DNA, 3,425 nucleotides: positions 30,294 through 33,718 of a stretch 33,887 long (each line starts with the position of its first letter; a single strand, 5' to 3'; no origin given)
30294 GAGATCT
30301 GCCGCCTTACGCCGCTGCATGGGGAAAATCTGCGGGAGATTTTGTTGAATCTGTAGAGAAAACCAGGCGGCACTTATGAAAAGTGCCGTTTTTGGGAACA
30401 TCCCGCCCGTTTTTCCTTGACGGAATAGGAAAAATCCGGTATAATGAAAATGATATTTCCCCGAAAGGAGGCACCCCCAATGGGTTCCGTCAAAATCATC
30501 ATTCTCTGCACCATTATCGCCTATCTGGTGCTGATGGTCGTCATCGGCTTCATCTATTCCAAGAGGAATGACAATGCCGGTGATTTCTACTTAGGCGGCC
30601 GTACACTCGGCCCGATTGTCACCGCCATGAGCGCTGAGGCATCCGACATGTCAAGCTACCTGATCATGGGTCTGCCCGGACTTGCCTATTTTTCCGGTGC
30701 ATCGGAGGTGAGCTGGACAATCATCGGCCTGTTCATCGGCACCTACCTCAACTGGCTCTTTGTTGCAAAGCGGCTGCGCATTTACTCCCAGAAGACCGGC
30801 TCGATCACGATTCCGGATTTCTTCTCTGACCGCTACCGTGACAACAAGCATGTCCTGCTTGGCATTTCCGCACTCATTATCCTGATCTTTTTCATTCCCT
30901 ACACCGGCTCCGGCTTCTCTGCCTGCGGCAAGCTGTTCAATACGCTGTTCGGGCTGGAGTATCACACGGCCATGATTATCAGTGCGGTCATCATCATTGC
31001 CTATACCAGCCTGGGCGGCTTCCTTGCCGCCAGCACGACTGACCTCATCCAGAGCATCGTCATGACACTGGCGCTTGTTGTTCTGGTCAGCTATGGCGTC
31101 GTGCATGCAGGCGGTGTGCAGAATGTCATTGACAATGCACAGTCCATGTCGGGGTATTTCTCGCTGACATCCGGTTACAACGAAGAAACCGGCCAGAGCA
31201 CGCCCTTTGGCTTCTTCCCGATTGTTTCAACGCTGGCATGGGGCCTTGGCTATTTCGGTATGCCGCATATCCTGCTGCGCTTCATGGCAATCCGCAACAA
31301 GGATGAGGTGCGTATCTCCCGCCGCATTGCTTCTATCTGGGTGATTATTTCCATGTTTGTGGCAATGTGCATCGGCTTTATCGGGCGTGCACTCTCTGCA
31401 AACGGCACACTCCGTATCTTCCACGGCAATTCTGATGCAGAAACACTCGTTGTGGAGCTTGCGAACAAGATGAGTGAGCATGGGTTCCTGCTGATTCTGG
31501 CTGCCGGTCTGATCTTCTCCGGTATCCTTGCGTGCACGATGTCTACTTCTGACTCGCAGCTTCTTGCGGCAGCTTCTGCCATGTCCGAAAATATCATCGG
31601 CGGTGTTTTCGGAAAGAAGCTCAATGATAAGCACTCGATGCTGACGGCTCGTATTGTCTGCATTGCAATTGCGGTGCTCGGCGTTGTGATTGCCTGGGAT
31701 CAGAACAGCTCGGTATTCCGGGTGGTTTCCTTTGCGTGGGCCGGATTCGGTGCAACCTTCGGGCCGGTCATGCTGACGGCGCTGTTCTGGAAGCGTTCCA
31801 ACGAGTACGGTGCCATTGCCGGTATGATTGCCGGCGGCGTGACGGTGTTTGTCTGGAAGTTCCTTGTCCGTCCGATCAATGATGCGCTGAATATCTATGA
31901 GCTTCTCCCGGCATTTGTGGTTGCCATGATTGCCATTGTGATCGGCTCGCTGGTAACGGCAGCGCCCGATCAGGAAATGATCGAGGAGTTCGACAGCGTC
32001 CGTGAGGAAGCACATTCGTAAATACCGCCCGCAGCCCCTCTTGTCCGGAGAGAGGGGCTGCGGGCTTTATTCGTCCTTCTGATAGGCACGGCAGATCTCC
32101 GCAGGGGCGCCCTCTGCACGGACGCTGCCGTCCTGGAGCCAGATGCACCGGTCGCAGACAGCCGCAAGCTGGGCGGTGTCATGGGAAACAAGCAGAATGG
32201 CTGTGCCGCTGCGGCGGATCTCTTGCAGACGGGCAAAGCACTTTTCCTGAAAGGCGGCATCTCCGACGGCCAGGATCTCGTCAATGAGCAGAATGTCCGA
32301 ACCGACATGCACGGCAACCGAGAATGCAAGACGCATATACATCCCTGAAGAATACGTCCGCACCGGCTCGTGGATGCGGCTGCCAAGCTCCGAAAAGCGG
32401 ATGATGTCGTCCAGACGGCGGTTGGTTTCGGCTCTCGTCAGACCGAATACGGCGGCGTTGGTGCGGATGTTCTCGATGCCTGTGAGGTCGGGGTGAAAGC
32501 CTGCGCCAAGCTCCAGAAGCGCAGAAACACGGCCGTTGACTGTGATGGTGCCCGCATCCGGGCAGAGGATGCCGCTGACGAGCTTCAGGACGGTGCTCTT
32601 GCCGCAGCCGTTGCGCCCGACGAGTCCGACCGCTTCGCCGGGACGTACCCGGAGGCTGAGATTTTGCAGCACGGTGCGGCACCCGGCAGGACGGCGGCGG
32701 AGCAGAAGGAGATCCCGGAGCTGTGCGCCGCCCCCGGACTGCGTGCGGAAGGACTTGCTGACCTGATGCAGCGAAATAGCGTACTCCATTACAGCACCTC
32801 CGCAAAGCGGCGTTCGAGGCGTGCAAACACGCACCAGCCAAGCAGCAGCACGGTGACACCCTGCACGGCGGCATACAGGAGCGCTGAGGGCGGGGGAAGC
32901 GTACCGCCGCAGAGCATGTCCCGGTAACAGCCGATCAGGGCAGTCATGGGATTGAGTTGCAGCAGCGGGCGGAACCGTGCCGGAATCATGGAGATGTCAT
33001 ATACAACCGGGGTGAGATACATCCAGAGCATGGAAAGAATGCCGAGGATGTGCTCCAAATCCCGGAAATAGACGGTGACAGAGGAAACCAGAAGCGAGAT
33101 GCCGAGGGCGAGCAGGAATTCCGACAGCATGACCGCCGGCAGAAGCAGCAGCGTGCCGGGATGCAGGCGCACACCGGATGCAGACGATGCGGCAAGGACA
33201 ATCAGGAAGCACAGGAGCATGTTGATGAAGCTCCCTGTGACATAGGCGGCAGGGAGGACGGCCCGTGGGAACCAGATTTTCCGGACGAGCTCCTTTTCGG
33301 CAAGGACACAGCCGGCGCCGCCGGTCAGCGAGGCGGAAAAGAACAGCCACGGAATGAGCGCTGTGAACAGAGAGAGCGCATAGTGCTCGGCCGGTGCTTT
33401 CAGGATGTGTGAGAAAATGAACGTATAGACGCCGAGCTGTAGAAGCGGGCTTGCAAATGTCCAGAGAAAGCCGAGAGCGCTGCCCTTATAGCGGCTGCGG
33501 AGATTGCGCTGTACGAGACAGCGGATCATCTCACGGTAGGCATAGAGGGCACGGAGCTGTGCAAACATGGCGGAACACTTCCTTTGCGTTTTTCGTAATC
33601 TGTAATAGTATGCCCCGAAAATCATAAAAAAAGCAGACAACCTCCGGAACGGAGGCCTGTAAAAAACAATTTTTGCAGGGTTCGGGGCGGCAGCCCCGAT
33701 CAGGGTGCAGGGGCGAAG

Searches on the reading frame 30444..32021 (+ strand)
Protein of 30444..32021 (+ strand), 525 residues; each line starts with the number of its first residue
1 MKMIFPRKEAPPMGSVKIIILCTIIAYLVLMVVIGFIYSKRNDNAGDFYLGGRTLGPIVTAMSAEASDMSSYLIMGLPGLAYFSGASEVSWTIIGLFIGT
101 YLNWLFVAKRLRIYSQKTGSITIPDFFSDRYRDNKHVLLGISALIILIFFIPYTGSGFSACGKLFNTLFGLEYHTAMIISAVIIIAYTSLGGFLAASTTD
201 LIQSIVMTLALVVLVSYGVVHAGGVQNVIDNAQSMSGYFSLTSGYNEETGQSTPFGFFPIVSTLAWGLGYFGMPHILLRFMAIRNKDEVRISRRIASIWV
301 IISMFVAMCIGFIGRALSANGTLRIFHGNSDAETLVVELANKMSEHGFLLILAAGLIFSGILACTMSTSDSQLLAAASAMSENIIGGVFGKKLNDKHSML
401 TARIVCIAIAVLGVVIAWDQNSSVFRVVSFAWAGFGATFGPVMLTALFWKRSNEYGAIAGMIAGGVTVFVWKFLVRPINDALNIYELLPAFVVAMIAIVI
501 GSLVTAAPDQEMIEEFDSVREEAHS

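Call 58: find_encoding_contigs(protein=window:30444-32021:+, flank=10000, max_places=6)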
Protein window:30444-32021:+ (525 aa): no gene with exactly this product is on record in the collection.

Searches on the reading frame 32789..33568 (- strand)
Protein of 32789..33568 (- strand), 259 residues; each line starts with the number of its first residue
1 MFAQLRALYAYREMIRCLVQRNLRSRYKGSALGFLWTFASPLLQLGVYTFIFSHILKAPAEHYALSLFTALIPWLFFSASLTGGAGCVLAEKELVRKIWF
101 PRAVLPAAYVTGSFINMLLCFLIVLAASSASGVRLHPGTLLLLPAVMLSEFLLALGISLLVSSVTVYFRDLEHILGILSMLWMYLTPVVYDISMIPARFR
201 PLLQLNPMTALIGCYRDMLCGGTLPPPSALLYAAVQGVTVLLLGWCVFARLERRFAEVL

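Call 76: find_encoding_contigs(protein=window:32789-33568:-, flank=6000, max_places=8)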
Protein window:32789-33568:- (259 aa): 3 contigs read that carry it; 2 places shown.
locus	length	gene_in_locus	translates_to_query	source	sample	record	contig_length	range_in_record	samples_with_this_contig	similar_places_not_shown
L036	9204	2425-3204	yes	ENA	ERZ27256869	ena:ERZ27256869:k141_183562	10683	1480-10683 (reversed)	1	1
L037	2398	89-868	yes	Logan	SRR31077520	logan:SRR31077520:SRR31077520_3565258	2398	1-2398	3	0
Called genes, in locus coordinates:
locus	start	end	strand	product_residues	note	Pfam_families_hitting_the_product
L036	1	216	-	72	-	?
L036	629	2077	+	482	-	PF08323:Glyco_transf_5, PF00534:Glycos_transf_1, PF13692:Glyco_trans_1_4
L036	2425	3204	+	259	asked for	PF01061:ABC2_membrane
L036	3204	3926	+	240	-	PF00005:ABC_tran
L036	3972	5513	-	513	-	PF00474:SSF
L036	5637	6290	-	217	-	PF00702:Hydrolase, PF12710:HAD (weak), PF13419:HAD_2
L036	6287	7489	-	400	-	PF05636:HIGH_NTase1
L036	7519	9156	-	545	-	-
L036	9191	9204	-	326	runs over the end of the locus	-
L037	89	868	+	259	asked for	PF01061:ABC2_membrane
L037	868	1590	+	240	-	PF00005:ABC_tran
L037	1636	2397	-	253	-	?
